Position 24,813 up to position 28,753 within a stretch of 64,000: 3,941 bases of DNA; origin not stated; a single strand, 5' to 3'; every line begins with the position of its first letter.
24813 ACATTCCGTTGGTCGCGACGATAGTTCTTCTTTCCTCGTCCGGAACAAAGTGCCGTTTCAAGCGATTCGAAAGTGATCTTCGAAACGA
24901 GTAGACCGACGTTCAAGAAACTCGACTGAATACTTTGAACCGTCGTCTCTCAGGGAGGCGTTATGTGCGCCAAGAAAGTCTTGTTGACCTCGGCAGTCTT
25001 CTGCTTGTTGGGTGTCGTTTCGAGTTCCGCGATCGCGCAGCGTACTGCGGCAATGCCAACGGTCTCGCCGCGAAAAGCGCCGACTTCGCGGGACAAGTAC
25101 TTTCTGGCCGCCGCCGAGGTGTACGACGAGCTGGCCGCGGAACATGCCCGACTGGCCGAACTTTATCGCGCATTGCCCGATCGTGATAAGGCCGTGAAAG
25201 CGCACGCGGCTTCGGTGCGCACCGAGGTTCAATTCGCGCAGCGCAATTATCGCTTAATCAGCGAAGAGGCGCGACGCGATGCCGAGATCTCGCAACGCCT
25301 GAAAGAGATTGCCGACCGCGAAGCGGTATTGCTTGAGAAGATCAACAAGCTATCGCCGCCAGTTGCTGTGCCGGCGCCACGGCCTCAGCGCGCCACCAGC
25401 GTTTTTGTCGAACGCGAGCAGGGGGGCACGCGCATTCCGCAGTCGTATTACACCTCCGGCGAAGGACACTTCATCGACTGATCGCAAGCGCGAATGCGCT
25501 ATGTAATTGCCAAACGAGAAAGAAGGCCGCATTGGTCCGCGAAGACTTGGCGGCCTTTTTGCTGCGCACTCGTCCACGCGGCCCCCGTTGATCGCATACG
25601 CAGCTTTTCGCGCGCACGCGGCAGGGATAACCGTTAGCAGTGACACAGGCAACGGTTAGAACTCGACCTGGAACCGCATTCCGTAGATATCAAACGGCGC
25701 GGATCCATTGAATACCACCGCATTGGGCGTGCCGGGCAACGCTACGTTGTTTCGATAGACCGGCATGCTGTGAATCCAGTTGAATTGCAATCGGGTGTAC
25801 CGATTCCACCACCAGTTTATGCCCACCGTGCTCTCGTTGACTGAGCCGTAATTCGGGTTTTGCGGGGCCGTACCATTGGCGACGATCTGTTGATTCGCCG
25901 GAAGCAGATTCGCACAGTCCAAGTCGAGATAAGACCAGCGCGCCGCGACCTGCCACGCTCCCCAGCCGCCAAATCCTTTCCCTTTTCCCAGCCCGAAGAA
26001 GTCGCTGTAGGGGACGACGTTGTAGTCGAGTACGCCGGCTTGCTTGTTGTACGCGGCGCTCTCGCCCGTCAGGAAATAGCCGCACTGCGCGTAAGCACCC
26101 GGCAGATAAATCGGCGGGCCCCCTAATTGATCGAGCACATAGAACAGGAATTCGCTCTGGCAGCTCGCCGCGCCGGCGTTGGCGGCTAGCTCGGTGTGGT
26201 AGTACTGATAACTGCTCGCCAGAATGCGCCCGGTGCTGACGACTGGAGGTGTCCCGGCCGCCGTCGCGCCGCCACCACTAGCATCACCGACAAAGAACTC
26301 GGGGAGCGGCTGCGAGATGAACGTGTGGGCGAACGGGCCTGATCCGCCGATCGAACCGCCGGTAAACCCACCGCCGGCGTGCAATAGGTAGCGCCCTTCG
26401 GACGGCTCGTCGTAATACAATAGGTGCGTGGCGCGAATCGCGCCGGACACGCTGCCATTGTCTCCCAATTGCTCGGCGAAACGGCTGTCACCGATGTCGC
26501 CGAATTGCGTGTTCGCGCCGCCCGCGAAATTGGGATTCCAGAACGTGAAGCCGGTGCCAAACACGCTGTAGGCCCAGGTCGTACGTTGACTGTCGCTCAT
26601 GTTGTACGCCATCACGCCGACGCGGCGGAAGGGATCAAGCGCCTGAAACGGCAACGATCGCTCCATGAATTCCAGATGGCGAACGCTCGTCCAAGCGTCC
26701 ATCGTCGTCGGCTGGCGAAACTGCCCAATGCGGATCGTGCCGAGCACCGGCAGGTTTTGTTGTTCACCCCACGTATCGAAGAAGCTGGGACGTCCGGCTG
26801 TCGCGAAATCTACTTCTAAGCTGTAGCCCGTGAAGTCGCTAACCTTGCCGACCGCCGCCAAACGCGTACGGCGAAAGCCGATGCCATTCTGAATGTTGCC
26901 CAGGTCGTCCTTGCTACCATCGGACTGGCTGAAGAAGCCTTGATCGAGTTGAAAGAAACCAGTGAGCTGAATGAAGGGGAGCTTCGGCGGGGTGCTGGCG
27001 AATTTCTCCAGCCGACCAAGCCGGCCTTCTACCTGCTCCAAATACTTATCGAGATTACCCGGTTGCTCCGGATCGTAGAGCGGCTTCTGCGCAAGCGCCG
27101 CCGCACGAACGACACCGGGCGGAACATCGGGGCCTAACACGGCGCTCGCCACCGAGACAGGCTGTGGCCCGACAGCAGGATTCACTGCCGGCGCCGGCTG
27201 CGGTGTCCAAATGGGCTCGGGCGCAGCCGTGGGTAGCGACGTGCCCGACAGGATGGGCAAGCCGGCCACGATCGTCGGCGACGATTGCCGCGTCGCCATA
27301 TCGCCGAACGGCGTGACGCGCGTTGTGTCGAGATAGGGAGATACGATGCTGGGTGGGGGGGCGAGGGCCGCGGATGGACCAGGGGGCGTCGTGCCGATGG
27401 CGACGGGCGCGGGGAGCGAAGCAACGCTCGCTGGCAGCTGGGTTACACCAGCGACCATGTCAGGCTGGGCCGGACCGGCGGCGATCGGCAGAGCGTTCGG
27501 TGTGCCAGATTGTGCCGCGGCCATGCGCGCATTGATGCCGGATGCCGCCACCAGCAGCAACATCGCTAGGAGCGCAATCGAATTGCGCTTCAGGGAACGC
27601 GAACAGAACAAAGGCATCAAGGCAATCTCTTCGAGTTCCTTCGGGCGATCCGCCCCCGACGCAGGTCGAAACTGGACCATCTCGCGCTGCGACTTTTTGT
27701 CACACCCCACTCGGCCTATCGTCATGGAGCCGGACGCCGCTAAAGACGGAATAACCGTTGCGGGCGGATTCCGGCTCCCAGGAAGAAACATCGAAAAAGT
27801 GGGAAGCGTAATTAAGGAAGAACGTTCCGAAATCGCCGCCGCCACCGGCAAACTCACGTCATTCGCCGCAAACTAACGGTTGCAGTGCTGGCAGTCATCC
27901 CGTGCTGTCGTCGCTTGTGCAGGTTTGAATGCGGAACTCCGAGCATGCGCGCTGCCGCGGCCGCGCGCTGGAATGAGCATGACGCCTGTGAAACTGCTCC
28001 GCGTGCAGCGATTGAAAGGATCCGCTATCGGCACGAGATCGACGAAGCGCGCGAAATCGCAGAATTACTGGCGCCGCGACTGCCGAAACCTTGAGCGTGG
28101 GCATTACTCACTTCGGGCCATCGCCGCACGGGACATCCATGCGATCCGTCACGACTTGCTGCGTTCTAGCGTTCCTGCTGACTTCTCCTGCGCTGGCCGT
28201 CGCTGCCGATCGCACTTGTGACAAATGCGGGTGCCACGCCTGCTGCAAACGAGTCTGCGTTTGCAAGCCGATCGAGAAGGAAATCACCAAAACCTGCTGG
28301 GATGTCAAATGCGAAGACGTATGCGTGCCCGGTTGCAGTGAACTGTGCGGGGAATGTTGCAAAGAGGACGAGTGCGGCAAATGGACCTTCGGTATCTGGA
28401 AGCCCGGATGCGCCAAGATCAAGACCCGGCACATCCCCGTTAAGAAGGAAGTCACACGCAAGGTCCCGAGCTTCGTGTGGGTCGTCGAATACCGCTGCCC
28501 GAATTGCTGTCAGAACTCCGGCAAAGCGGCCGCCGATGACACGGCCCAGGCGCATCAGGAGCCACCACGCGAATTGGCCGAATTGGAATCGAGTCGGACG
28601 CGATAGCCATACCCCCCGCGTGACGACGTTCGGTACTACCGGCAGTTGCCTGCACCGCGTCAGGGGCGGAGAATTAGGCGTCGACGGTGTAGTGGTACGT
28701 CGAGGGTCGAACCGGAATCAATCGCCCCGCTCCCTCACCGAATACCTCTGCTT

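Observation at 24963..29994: Envelope gene block: two paralogous secreted helical proteins with a shared C-terminal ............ tail bracket a porin-like OMP and a 19-Cys protein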

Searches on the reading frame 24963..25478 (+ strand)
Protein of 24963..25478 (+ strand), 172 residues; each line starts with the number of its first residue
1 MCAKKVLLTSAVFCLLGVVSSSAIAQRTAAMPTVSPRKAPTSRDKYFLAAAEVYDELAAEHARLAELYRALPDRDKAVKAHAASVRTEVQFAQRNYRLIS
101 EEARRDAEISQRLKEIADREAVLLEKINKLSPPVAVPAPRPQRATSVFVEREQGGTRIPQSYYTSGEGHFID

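Call 4: search_protein_families(library=pfam, max_evalue=1, proteins=[window:24963-25478:+])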
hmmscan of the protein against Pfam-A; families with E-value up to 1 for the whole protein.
seq(172 aa): 3 families
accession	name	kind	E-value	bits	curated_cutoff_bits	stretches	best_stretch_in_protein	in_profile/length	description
PF15554.11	FSIP1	-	0.018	14.6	27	1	59-118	275-333/396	FSIP1 family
PF04124.18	Dor1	-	0.022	14.1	23.3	1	71-133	12-75/339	Dor1-like family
PF12867.12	DinB_2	-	0.11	13.4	24.8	1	40-107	66-126/128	DinB superfamily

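Call 5: search_protein_families(library=ncbifam, max_evalue=1, proteins=[window:24963-25478:+])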
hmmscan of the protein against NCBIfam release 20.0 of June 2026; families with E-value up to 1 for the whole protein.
seq(172 aa): 3 families
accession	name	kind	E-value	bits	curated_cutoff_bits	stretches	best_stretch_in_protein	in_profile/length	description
NF003413.0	PRK04778.1-7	equivalog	0.0062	15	556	1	53-128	292-370/564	septation ring formation regulator EzrA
TIGR04211.1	SH3_and_anchor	equivalog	0.03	13.9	65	1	50-130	64-144/198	TIGR04211 family SH3 domain-containing protein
NF003034.1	PRK03918.1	equivalog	0.043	11.8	700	1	56-129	290-363/878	DNA double-strand break repair ATPase Rad50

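Call 8: find_homologous_proteins(query=window:24963-25478:+, max_evalue=0.01)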
Query seq(172 aa) (172 aa): 5 proteins with E <= 0.01 among 251 candidates.
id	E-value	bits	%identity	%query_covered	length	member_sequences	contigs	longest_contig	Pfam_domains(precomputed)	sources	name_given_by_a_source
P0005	4.8e-103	360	100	100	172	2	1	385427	-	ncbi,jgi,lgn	ncbi:MAG TPA: hypothetical protein VGN12_24420 [Pirellulales bacterium]|jgi:hypothetical protein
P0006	1.0e-64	235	70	100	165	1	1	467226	-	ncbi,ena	-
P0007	5.8e-62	226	67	100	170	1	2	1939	-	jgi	jgi:hypothetical protein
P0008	4.5e-22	97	44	75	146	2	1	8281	-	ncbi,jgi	ncbi:MAG TPA: hypothetical protein VGJ26_11680 [Pirellulales bacterium]|jgi:hypothetical protein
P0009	4.8e-22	97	40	93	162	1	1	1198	-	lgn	-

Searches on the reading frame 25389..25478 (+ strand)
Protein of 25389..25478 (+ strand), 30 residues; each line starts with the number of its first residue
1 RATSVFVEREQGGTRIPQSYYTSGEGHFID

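Call 68: search_protein_families(library=pfam, max_evalue=10, proteins=[window:25389-25478:+])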
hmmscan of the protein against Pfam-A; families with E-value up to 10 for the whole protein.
seq(30 aa): 0 families

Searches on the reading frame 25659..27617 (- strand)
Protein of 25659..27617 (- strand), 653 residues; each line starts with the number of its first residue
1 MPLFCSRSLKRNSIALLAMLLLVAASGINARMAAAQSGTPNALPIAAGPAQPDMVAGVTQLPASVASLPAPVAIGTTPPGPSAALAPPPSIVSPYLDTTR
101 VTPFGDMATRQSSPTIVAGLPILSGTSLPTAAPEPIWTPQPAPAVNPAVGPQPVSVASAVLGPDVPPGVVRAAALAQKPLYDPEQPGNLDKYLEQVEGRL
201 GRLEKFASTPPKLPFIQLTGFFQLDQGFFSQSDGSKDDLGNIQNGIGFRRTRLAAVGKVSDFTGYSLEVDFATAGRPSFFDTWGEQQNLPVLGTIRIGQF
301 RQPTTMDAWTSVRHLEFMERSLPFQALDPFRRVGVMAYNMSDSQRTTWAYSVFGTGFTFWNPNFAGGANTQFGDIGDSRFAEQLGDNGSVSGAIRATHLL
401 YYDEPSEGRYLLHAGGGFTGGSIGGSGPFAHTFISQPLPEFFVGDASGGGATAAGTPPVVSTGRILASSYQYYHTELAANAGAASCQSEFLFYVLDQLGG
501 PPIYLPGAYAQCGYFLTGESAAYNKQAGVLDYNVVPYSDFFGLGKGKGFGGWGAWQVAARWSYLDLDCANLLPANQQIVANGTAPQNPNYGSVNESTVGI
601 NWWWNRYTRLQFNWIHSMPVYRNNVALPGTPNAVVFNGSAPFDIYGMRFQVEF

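Call 4: search_protein_families(library=pfam, max_evalue=1, proteins=[window:25659-27617:-])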
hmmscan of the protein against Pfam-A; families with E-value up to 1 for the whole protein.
seq(653 aa): 1 family
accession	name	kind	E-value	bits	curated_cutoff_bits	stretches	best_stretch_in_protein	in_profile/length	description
PF07396.17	Porin_O_P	-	6.5e-22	78.7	20.9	2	460-623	217-350/370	Phosphate-selective porin O and P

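Call 5: search_protein_families(library=ncbifam, max_evalue=1, proteins=[window:25659-27617:-])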
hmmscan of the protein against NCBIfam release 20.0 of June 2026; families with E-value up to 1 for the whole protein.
seq(653 aa): 0 families

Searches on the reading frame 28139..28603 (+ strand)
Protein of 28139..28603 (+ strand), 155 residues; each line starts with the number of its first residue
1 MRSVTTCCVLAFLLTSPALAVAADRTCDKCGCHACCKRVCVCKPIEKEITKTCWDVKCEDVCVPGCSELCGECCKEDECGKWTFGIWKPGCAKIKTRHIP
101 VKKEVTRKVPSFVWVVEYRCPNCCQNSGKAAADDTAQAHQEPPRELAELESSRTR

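Call 4: search_protein_families(library=pfam, max_evalue=1, proteins=[window:28139-28603:+])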
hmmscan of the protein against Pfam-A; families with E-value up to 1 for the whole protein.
seq(155 aa): 0 families

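Call 5: search_protein_families(library=ncbifam, max_evalue=1, proteins=[window:28139-28603:+])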
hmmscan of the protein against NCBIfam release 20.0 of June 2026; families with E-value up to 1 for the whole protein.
seq(155 aa): 0 families

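Call 82: search_solved_structures(query=window:28205-28603:+, max_evalue=1)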
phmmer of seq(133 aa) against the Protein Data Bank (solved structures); distinct sequences matched with E-value up to 1: 0.
